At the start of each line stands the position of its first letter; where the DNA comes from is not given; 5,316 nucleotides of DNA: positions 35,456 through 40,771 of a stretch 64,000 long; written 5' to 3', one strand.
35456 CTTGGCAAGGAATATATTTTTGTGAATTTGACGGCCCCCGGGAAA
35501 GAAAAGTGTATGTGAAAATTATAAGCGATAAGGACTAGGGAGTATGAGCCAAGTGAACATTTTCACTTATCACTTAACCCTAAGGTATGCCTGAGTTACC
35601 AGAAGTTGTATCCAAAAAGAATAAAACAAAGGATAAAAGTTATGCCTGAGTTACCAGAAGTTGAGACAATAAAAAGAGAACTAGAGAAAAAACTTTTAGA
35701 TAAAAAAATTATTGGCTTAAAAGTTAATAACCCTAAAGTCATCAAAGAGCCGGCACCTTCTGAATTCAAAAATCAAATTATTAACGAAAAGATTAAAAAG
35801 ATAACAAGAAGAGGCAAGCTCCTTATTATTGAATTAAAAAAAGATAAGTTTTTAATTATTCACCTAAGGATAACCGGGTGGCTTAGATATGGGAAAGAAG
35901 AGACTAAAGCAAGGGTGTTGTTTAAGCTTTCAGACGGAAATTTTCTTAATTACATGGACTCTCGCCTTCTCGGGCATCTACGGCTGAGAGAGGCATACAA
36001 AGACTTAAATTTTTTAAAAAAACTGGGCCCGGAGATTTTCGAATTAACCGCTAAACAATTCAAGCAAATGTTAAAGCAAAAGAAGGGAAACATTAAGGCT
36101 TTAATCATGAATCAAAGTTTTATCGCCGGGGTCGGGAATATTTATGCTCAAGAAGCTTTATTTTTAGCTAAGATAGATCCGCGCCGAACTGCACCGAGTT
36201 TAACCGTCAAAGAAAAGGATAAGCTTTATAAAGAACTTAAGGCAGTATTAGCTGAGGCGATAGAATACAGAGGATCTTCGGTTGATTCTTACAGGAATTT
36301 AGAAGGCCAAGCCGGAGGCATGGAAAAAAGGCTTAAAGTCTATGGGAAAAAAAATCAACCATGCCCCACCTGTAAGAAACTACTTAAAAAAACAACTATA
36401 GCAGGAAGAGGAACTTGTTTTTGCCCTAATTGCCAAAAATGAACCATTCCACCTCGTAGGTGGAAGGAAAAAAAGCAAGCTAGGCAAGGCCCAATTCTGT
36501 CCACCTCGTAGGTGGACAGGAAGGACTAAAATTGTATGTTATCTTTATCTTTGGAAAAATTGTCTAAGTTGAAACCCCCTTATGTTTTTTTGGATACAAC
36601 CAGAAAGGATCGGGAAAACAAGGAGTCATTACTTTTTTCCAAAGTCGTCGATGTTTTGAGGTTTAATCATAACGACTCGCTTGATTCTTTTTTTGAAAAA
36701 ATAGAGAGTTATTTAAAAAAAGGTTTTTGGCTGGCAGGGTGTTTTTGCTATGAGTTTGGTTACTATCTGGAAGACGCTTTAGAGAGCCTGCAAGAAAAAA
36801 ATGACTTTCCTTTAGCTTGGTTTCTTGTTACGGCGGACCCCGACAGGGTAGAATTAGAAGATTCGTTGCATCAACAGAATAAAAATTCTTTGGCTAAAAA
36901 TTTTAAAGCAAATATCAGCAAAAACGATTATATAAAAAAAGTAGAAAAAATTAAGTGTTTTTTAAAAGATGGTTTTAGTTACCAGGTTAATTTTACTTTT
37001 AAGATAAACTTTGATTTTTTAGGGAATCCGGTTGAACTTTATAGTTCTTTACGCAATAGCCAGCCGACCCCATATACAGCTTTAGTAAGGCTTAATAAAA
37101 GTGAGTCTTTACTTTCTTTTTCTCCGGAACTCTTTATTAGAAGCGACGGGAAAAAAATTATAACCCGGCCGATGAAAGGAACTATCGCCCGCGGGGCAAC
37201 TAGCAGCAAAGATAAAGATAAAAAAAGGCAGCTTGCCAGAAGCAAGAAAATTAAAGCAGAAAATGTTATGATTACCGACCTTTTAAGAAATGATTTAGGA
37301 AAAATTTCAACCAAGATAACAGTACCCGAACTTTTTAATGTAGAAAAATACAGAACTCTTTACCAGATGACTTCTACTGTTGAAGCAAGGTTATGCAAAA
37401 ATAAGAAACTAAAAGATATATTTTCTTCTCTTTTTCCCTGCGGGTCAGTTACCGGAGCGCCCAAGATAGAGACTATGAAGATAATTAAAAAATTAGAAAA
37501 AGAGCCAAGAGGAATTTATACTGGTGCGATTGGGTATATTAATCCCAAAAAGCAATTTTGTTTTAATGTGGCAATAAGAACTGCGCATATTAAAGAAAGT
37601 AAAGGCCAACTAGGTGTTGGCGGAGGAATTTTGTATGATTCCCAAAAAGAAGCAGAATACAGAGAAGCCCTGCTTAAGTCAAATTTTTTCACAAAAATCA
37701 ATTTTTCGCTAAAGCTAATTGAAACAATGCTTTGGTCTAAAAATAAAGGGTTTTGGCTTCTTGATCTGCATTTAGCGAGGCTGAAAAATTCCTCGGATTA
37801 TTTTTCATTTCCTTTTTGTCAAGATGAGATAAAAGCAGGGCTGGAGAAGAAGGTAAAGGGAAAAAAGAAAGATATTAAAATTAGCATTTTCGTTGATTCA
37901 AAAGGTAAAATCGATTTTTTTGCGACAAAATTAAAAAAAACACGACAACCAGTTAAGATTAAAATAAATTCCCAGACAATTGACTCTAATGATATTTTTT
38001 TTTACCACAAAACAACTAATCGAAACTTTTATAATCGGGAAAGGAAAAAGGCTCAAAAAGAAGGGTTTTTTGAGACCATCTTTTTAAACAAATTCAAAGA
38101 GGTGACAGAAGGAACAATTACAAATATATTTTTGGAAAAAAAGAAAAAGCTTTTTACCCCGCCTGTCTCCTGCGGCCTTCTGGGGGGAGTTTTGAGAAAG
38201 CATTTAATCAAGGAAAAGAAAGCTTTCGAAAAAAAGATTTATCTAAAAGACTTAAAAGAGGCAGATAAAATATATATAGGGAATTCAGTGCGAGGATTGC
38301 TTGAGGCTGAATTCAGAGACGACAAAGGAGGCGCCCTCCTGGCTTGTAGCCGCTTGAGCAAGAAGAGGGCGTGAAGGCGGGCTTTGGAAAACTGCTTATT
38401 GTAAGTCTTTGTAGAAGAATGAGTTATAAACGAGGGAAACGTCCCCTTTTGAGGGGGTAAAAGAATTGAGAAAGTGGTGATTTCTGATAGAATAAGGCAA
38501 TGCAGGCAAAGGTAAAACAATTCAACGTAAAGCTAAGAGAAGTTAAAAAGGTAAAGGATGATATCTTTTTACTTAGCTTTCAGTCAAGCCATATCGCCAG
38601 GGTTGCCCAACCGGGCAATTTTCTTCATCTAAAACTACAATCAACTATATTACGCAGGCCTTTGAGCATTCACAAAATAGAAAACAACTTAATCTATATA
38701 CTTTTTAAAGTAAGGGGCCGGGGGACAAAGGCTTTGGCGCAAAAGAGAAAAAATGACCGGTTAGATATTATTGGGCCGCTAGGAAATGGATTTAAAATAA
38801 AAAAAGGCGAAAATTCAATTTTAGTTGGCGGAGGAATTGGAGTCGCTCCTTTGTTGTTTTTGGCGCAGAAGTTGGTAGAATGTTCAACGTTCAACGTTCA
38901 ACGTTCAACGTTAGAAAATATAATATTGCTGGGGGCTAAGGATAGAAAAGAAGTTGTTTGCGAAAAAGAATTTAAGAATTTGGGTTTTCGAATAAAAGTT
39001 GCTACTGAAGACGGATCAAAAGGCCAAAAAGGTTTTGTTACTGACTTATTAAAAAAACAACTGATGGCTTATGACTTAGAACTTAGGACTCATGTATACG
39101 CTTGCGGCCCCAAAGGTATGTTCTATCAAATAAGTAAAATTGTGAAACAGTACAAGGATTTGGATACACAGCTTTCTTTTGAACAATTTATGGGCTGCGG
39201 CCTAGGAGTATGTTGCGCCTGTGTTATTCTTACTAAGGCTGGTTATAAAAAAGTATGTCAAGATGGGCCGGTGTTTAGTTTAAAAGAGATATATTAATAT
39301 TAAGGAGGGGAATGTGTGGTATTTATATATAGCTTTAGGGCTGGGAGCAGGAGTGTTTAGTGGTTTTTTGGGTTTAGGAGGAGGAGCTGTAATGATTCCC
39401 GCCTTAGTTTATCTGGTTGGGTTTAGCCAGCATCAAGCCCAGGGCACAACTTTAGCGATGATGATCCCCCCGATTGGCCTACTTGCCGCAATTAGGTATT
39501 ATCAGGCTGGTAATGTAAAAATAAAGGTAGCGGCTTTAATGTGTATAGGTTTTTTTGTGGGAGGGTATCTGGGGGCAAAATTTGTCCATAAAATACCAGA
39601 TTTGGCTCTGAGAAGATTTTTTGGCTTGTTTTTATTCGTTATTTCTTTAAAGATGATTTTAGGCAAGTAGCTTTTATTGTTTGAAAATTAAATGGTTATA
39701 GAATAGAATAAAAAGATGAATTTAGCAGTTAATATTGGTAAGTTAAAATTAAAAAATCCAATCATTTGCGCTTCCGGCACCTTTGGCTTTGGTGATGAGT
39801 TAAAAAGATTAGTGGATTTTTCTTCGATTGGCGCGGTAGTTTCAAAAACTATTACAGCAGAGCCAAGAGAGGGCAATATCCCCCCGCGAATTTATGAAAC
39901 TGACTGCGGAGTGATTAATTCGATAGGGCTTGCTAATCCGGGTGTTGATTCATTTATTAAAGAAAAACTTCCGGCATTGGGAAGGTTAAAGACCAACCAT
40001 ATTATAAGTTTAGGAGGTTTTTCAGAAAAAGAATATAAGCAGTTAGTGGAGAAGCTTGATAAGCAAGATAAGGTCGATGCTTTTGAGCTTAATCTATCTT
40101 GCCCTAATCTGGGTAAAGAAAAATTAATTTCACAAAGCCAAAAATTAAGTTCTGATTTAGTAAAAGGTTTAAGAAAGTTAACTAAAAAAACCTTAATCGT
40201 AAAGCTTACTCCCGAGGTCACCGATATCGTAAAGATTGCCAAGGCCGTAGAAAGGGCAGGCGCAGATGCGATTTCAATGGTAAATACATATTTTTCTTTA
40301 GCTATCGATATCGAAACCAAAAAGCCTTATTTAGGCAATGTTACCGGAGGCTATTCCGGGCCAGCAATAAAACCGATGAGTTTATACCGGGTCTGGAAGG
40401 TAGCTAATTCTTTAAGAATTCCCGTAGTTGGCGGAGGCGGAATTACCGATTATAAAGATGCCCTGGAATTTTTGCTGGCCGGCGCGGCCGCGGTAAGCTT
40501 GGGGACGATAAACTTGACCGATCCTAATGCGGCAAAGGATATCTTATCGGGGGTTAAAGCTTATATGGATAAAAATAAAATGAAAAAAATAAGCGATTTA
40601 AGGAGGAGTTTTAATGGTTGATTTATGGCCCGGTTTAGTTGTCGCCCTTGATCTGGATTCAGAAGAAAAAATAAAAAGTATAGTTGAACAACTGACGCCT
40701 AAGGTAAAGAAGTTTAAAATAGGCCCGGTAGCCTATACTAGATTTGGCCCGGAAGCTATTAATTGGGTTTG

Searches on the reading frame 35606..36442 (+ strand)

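Call 71: search_protein_families(library=pfam, proteins=[window:35606-36442:+], max_evalue=0.0001)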
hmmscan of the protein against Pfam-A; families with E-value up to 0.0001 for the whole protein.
window:35606-36442:+ (278 aa): 4 families
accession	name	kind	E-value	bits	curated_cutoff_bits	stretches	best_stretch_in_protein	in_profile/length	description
PF01149.29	Fapy_DNA_glyco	-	5.3e-30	104.9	25.5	1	13-124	1-116/117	Formamidopyrimidine-DNA glycosylase N-terminal domain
PF06831.19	H2TH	-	2.7e-25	88.6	34.7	1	146-227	9-90/93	Formamidopyrimidine-DNA glycosylase H2TH domain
PF06827.20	zf-FPG_IleRS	-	9.3e-07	29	21.3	1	251-278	2-29/30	Zinc finger found in FPG and IleRS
PF05833.16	NFACT_N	-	2.5e-05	23.7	31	1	142-224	168-249/456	NFACT N-terminal and middle domains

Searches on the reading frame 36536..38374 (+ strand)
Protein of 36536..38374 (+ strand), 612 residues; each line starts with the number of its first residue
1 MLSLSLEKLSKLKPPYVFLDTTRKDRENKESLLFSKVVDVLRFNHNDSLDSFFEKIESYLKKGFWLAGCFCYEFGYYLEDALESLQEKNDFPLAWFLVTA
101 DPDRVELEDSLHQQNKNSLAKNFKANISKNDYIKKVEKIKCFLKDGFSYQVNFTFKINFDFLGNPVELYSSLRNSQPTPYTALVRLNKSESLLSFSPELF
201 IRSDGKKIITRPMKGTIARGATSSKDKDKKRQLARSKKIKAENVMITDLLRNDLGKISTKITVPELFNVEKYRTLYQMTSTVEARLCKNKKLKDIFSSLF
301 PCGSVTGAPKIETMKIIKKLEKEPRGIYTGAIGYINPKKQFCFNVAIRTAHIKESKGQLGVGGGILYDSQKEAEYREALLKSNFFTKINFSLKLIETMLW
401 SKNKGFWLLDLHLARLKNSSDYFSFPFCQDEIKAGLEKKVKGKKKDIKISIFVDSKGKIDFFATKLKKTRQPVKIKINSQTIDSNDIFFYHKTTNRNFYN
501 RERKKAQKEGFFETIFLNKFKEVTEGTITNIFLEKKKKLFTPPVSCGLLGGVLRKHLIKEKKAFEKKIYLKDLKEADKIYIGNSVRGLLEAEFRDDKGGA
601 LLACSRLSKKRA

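Call 71: search_protein_families(library=pfam, proteins=[window:36536-38374:+], max_evalue=0.0001)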
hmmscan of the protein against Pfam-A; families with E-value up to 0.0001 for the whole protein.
window:36536-38374:+ (612 aa): 2 families
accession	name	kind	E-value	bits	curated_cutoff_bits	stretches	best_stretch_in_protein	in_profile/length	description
PF00425.24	Chorismate_bind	-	1.8e-81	273.9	27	1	129-381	2-257/257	chorismate binding enzyme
PF01063.24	Aminotran_4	-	1.4e-42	146.5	28.5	1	394-589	2-218/223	Amino-transferase class IV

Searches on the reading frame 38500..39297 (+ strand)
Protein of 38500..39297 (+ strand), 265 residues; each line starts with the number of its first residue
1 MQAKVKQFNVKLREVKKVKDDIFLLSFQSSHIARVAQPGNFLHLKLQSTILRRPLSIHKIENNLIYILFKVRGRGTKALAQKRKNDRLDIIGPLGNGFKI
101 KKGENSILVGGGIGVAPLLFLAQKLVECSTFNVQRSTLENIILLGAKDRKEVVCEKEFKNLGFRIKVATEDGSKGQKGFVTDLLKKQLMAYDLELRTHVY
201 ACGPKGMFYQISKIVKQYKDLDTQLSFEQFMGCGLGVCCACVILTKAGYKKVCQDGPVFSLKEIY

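Call 71: search_protein_families(library=pfam, proteins=[window:38500-39297:+], max_evalue=0.0001)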
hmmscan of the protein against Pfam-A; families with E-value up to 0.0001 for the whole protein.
window:38500-39297:+ (265 aa): 2 families
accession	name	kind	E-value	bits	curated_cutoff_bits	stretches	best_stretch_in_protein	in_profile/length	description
PF10418.14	DHODB_Fe-S_bind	-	1.1e-13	51.1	23.9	1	228-264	1-40/41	Iron-sulfur cluster binding domain of dihydroorotate dehydrogenase B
PF00175.26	NAD_binding_1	-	1.5e-09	38.9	22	1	108-210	1-106/109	Oxidoreductase NAD-binding domain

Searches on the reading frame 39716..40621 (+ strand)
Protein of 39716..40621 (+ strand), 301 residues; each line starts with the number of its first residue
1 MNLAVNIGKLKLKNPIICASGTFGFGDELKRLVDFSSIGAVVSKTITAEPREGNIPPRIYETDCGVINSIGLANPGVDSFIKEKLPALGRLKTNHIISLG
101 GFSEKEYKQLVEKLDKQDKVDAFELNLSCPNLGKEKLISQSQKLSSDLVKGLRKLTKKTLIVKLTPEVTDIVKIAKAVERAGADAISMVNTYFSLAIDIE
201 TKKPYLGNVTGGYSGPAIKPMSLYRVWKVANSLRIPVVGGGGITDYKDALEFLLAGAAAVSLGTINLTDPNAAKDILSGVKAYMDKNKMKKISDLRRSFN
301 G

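Call 71: search_protein_families(library=pfam, proteins=[window:39716-40621:+], max_evalue=0.0001)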
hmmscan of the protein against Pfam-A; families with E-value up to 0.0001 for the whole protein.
window:39716-40621:+ (301 aa): 4 families
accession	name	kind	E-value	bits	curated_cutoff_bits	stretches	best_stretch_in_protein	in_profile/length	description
PF01180.27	DHO_dh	-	1e-69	235.4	27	1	3-284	2-291/291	Dihydroorotate dehydrogenase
PF00977.27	His_biosynth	-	2.6e-07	30.8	23.6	1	226-278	65-117/228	Histidine biosynthesis protein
PF03060.21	NMO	-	2.3e-06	27.7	28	1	207-276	164-236/331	Nitronate monooxygenase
PF01207.24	Dus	-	4.8e-05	23.1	20.4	0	220-281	170-231/311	Dihydrouridine synthase (Dus)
